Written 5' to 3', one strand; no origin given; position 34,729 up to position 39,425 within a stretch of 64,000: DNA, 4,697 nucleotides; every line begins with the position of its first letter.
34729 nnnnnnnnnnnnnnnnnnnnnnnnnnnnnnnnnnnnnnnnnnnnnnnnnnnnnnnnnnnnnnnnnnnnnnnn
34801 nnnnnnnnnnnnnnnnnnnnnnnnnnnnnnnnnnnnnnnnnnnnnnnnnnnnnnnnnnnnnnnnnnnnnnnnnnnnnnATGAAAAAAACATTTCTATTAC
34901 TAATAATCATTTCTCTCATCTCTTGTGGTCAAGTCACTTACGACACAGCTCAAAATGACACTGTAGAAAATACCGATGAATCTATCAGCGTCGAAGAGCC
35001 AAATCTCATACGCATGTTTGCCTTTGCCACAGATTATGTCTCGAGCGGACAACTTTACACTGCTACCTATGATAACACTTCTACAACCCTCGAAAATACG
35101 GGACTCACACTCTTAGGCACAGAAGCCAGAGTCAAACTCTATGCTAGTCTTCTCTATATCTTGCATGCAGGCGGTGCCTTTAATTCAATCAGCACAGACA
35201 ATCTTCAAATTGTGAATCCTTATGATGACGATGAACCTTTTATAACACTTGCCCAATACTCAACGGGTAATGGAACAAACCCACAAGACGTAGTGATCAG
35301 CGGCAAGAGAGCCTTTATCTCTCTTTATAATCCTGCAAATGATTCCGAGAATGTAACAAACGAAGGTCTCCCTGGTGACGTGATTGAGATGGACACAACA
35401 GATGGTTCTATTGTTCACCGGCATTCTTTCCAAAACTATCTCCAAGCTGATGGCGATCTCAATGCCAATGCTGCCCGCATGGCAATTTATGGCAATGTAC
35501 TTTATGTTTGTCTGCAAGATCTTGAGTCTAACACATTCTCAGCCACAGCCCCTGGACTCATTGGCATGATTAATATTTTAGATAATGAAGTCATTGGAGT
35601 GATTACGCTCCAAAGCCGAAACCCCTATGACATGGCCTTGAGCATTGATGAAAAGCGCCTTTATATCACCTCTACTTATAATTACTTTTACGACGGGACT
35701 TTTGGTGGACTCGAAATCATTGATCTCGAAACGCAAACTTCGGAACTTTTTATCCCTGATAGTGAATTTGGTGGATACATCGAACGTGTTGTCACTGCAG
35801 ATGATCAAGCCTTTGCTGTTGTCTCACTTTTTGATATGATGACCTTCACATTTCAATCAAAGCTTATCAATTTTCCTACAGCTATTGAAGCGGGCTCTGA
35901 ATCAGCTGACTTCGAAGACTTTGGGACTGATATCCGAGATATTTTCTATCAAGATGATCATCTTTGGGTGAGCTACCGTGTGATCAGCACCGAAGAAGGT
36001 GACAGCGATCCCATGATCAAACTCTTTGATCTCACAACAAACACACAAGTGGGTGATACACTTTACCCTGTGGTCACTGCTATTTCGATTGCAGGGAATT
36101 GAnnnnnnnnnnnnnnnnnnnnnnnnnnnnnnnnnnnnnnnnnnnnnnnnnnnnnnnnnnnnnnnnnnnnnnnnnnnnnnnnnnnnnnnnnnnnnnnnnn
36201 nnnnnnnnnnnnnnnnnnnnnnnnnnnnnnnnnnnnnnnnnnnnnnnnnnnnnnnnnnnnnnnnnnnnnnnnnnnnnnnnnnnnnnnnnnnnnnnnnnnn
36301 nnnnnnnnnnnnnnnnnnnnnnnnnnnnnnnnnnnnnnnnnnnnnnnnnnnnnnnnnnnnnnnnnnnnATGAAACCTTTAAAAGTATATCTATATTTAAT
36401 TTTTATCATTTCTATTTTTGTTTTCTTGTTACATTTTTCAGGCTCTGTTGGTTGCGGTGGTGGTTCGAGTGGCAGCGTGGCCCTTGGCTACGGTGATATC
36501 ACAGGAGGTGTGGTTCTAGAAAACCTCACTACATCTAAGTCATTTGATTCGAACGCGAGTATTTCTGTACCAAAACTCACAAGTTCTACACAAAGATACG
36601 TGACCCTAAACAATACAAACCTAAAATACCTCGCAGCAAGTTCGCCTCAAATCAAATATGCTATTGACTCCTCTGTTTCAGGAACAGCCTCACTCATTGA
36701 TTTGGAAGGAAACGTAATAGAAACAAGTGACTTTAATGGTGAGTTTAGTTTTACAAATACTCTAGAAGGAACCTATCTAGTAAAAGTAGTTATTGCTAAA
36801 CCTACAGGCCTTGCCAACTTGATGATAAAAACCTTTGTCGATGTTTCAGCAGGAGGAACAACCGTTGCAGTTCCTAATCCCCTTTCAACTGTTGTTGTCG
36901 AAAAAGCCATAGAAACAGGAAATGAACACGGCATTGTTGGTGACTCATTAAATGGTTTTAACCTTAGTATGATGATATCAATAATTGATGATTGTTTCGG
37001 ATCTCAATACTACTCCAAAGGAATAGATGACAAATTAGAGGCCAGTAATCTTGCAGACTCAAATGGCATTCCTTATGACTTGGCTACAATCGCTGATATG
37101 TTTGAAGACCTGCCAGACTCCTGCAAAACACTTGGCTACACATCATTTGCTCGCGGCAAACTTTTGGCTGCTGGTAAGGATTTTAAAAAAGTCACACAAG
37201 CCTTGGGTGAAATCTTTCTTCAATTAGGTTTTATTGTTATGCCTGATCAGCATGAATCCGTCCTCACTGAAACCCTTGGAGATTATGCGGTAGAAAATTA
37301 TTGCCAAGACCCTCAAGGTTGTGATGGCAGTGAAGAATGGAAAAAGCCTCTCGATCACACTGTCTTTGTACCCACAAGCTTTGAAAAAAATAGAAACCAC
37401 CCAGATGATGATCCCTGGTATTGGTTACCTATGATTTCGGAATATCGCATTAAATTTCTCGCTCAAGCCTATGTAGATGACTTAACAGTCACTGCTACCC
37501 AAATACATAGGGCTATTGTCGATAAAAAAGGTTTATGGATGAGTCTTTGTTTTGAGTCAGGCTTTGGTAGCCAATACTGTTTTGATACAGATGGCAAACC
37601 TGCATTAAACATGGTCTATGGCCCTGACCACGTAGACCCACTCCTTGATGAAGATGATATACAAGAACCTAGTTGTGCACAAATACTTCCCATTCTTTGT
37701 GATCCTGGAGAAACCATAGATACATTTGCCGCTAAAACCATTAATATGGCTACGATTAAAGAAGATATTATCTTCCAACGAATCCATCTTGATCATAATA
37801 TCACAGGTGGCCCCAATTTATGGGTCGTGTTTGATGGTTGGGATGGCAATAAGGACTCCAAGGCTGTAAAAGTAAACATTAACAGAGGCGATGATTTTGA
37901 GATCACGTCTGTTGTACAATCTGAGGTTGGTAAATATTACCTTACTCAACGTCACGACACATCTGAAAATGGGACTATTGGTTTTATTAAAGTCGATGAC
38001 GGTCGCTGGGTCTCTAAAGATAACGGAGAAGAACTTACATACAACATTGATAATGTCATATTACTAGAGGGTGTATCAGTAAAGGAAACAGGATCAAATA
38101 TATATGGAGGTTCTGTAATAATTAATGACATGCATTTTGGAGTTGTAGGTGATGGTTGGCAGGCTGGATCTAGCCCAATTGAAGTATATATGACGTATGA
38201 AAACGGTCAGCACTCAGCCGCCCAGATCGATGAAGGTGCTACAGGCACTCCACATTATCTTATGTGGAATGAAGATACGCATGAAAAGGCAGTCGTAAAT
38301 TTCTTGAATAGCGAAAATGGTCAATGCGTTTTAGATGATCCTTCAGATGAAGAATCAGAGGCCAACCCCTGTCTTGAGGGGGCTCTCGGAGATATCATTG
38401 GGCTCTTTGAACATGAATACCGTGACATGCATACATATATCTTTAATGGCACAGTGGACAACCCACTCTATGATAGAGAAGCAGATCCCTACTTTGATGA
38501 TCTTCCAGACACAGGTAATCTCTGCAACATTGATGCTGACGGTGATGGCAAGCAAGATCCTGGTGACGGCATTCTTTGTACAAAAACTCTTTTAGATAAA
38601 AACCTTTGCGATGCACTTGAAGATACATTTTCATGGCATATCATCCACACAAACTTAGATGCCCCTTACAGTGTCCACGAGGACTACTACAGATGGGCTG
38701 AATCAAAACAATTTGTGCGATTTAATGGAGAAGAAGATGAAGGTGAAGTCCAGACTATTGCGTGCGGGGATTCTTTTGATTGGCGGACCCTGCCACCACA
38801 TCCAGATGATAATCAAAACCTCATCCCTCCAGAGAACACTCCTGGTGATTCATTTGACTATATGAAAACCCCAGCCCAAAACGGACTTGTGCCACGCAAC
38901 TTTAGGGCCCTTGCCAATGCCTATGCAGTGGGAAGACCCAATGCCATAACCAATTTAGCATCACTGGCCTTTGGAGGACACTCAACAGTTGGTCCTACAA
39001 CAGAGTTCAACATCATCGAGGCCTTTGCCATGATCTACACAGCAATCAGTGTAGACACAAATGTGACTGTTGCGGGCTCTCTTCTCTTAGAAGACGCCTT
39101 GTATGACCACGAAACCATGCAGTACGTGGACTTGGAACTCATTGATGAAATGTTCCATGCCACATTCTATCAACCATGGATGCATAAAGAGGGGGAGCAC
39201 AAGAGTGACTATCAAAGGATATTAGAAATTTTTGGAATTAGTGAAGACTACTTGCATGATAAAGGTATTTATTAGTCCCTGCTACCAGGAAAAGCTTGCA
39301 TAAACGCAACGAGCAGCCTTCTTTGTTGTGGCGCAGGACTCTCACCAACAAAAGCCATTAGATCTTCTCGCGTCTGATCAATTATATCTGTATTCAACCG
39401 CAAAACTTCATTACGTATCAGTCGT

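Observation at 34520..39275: Cobalamin riboswitch controlling two lipoproteins instead of a recognisable B12 transporter or enzyme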

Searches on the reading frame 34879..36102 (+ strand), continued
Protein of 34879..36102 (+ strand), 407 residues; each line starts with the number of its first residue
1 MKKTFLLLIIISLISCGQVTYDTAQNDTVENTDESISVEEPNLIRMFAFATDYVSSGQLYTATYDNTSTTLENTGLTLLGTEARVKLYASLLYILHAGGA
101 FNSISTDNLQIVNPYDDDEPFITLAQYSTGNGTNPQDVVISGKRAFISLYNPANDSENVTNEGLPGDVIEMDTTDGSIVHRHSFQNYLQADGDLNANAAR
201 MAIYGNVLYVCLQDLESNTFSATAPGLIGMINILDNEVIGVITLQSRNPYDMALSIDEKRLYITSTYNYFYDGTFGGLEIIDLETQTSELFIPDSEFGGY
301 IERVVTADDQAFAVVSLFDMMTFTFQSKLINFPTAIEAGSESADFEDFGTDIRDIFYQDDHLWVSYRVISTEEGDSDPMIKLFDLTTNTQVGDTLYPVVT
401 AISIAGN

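Call 101: find_encoding_contigs(protein=P0225, flank=8000, max_places=2)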
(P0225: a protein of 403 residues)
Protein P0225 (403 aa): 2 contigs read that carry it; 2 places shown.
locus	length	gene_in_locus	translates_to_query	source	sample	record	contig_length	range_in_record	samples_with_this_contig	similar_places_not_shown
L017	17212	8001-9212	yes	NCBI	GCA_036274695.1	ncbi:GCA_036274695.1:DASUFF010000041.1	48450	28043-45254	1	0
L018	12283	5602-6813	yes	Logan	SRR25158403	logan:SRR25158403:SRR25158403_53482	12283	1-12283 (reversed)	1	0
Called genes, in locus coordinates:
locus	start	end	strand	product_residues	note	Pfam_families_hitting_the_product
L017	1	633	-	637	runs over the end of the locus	-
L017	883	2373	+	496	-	PF00082:Peptidase_S8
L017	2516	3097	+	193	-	-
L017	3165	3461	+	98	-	PF00076:RRM_1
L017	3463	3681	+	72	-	PF01176:eIF-1a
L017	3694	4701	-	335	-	PF00326:Peptidase_S9 (faint), PF00561:Abhydrolase_1, PF12146:Hydrolase_4, PF12697:Abhydrolase_6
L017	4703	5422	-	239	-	PF03982:DAGAT, PF01553:Acyltransferase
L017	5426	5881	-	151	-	PF07238:PilZ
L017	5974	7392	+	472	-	PF01663:Phosphodiest (faint)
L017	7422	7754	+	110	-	-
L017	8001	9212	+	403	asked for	-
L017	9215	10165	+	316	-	-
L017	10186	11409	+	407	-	-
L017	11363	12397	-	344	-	PF01244:Peptidase_M19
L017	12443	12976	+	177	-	PF00293:NUDIX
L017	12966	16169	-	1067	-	PF22847:Glyco_hydro_43_rel (faint), PF13948:DUF4215 (faint)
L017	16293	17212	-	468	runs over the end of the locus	PF00691:OmpA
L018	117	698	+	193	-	-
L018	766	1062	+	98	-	PF00076:RRM_1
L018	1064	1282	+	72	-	PF01176:eIF-1a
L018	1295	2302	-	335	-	PF00326:Peptidase_S9 (faint), PF00561:Abhydrolase_1, PF12146:Hydrolase_4, PF12697:Abhydrolase_6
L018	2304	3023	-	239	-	PF03982:DAGAT, PF01553:Acyltransferase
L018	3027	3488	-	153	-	PF07238:PilZ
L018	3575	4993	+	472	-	PF01663:Phosphodiest (faint)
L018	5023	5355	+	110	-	-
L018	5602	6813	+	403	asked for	-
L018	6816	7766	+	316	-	-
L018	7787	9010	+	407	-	-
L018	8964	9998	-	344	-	PF01244:Peptidase_M19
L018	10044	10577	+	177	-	PF00293:NUDIX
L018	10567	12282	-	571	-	?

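Call 102: find_encoding_contigs(protein=P0223, flank=8000, max_places=2)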
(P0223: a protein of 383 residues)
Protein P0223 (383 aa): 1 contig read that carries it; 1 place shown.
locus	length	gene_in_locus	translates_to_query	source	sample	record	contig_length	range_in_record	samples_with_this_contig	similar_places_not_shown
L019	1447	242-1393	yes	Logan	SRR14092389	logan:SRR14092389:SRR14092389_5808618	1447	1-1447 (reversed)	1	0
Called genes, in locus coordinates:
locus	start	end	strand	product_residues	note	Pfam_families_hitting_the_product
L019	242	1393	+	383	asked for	-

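Call 105: find_related_loci(query=P0225, collection=genome_contigs, flank=4000)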
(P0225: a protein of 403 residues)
Query P0225 (403 aa) in genome_contigs; peptide patterns used: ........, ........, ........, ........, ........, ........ (x = any residue, [..] = any of these).
114 stretches matched a pattern; 2 encode a relative of the query (tblastn E <= 1e-3); 2 distinct loci.
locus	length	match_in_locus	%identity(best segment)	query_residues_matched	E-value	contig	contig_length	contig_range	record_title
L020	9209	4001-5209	100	1-403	0e+0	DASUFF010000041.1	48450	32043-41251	MAG TPA_asm: bacterium isolate SMAG_U1372 k141_1417234, whole genome shotgun sequence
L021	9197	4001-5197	58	1-403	3e-142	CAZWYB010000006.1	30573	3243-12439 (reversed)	MAG TPA_asm: uncultured Pseudomonadota bacterium isolate SRP273308_co1_414 genome assembly, contig: NODE_1417_length_305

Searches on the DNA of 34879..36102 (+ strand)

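Call 12: search_rna_families(sources=[L001, L002, L003, L004, L005, L006, L007], threshold=gathering)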
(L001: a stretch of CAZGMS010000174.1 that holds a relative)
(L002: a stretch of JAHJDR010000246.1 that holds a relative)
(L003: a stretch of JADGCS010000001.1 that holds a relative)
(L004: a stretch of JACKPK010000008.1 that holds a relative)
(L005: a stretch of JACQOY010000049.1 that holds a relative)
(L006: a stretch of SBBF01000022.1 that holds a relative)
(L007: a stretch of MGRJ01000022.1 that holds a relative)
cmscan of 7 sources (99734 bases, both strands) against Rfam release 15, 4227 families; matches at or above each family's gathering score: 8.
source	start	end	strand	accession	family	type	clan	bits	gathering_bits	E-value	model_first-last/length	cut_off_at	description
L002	2975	3165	+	RF00174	Cobalamin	Cis-reg; riboswitch;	CL00101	119.9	31.5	2.7e-29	1-189/189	no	Cobalamin riboswitch aptamer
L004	44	251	+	RF00174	Cobalamin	Cis-reg; riboswitch;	CL00101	110.3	31.5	1.4e-26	1-189/189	no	Cobalamin riboswitch aptamer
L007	6583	6769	+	RF00174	Cobalamin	Cis-reg; riboswitch;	CL00101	95.7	31.5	2.2e-22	1-189/189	no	Cobalamin riboswitch aptamer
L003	9578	9875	+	RF00174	Cobalamin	Cis-reg; riboswitch;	CL00101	94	31.5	6.6e-22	1-189/189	no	Cobalamin riboswitch aptamer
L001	102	329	+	RF00174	Cobalamin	Cis-reg; riboswitch;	CL00101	92.5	31.5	1.8e-21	1-189/189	no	Cobalamin riboswitch aptamer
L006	424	684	+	RF00174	Cobalamin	Cis-reg; riboswitch;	CL00101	81.4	31.5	2.7e-18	1-189/189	no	Cobalamin riboswitch aptamer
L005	5682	5885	+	RF00174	Cobalamin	Cis-reg; riboswitch;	CL00101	63.2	31.5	4.4e-13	1-189/189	no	Cobalamin riboswitch aptamer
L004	10413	10494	-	RF00005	tRNA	Gene; tRNA;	CL00001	53.5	29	1.7e-08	1-71/71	no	tRNA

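Call 50: search_rna_families(sources=[L010, L011], threshold=gathering)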
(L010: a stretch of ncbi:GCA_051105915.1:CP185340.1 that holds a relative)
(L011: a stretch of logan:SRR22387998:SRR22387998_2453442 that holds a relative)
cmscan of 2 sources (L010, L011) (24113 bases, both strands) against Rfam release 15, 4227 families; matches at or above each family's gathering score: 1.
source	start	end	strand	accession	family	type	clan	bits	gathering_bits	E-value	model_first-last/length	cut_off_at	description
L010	8264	8479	+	RF00174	Cobalamin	Cis-reg; riboswitch;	CL00101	91.4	31.5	9.1e-22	1-189/189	no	Cobalamin riboswitch aptamer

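Call 65: search_rna_families(sources=[L012, L013], threshold=gathering)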
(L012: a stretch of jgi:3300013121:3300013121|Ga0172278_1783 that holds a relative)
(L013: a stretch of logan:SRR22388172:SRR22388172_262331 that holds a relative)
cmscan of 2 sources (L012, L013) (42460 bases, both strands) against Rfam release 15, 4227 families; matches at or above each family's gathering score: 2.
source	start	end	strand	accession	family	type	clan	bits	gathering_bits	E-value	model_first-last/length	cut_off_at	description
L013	7212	7396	+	RF00174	Cobalamin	Cis-reg; riboswitch;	CL00101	63.1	31.5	2e-13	1-189/189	no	Cobalamin riboswitch aptamer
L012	9818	9907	+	RF01689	AdoCbl-II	Cis-reg; riboswitch;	CL00101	40.6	36.5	2e-06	1-81/81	no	AdoCbl-II (Cobalamin/B12) riboswitch aptamer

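Call 103: search_rna_families(sources=[L014, L015, L016, L017, L018, L019], threshold=gathering)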
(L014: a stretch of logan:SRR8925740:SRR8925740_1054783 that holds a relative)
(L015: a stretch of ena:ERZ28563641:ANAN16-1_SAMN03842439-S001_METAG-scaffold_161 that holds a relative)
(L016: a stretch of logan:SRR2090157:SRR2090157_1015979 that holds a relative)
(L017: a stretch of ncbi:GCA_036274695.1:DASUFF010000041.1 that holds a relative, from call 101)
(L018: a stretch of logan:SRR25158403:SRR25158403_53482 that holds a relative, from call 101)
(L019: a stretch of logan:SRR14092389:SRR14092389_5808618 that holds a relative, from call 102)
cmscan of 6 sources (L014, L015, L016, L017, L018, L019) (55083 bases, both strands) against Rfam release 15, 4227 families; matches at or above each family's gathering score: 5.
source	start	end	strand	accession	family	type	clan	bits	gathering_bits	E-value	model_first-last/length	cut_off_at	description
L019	35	217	+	RF00174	Cobalamin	Cis-reg; riboswitch;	CL00101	90.1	31.5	4.7e-21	1-189/189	no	Cobalamin riboswitch aptamer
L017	7782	7973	+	RF00174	Cobalamin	Cis-reg; riboswitch;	CL00101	88.8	31.5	1.1e-20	1-189/189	no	Cobalamin riboswitch aptamer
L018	5383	5574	+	RF00174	Cobalamin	Cis-reg; riboswitch;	CL00101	88.8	31.5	1.1e-20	1-189/189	no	Cobalamin riboswitch aptamer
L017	2435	2506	+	RF00005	tRNA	Gene; tRNA;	CL00001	70.3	29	2.2e-13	1-71/71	no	tRNA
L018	36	107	+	RF00005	tRNA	Gene; tRNA;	CL00001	70.3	29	2.2e-13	1-71/71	no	tRNA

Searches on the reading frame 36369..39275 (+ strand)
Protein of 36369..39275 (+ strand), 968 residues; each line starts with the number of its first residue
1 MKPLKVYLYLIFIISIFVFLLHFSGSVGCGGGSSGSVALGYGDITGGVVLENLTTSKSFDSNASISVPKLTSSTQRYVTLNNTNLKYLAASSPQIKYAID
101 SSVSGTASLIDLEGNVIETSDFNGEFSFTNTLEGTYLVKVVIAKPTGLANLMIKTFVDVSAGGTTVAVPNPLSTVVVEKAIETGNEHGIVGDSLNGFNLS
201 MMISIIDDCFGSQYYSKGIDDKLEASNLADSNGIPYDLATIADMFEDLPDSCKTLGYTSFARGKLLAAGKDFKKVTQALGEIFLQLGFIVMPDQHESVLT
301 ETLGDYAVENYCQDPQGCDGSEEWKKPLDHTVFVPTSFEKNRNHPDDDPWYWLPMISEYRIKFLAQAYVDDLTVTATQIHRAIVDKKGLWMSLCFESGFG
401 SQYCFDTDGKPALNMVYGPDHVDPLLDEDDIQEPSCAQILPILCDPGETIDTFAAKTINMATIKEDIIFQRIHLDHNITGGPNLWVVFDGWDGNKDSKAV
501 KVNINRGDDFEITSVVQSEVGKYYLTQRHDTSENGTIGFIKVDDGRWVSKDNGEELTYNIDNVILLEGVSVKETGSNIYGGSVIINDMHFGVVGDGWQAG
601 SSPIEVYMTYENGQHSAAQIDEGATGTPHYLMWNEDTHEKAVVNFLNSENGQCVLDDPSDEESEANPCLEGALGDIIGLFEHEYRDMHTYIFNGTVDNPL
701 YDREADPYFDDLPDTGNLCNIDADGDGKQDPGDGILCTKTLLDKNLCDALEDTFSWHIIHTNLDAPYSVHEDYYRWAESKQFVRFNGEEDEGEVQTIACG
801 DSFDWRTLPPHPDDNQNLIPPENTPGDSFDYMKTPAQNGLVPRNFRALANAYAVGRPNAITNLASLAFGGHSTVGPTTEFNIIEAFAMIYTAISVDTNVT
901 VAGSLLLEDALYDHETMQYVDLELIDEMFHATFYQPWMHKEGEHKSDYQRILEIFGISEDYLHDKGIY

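Call 5: search_protein_families(library=pfam, proteins=[window:36369-39275:+], max_evalue=0.01)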
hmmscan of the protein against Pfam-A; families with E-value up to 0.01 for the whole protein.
window:36369-39275:+ (968 aa): 2 families
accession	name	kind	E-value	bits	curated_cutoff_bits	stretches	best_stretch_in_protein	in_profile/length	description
PF07495.19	Y_Y_Y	-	0.003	17.9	26.6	0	109-142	14-46/65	Y_Y_Y domain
PF17210.9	SdrD_B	-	0.0032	18.1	29.7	0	108-148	30-70/112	SdrD B-like domain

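Call 6: search_protein_families(library=ncbifam, proteins=[window:36369-39275:+], max_evalue=0.01)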
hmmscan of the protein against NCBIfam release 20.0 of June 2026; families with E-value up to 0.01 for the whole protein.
window:36369-39275:+ (968 aa): 0 families

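Call 38: find_homologous_proteins(query=window:36369-39275:+)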
Query window:36369-39275:+ (968 aa): 3 proteins with E <= 0.001 among 8000 candidates.
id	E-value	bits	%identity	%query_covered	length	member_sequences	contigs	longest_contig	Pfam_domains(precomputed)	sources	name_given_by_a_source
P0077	0.0e+0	1450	100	63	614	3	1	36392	-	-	-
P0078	2.9e-278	944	49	96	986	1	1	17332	-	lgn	-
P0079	9.7e-264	896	47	96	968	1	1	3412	-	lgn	-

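Call 39: find_encoding_contigs(protein=P0078, flank=10000, max_places=3)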
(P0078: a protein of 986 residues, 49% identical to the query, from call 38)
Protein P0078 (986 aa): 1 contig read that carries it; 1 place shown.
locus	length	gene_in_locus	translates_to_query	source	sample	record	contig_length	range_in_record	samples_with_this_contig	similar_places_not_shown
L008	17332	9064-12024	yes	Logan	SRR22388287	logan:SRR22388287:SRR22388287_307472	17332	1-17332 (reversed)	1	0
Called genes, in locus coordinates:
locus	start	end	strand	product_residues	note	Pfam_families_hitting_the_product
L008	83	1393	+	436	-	PF22039:HUTI_composite_bact (weak), PF01979:Amidohydro_1, PF07969:Amidohydro_3 (weak)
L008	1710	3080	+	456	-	PF00291:PALP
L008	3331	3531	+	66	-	-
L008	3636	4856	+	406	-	PF02661:Fic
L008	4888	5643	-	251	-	PF01925:TauE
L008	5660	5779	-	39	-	-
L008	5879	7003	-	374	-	-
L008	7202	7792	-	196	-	-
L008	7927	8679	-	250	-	PF00300:His_Phos_1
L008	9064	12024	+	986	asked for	-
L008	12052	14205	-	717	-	PF00069:Pkinase, PF07714:PK_Tyr_Ser-Thr, PF01636:APH (faint)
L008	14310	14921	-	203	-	PF05869:Dam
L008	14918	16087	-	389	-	-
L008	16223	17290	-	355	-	-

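Call 40: find_encoding_contigs(protein=P0079, flank=10000, max_places=3)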
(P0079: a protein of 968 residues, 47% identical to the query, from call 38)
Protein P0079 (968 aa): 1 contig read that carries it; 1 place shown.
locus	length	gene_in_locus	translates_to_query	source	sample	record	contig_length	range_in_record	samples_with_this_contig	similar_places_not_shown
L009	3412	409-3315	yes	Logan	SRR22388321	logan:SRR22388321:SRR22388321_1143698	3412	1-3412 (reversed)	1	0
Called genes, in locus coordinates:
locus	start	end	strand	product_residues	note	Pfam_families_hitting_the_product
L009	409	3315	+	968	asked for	-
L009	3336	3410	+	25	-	?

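Call 80: search_solved_structures(query=window:36369-39275:+, max_evalue=1)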
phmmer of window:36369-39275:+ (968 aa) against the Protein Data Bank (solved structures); distinct sequences matched with E-value up to 1: 3.
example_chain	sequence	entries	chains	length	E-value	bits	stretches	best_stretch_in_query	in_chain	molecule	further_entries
7ocl_A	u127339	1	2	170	0.37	12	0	266-321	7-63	Hepatocyte growth factor alpha chain,Hepatocyte growth factor alpha chain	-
7ocm_A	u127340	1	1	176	0.4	11.8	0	266-321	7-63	Hepatocyte growth factor alpha chain,Hepatocyte growth factor alpha chain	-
9t4k_A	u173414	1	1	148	0.91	10.7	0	669-704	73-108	Diphosphoinositol polyphosphate phosphohydrolase 1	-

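Call 82: search_protein_families(library=phrogs, proteins=[window:36369-39275:+], max_evalue=0.001)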
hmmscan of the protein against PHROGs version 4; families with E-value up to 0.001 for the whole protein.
window:36369-39275:+ (968 aa): 0 families

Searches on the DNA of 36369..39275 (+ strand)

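Call 42: search_rna_families(sources=[L008, L009], threshold=gathering)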
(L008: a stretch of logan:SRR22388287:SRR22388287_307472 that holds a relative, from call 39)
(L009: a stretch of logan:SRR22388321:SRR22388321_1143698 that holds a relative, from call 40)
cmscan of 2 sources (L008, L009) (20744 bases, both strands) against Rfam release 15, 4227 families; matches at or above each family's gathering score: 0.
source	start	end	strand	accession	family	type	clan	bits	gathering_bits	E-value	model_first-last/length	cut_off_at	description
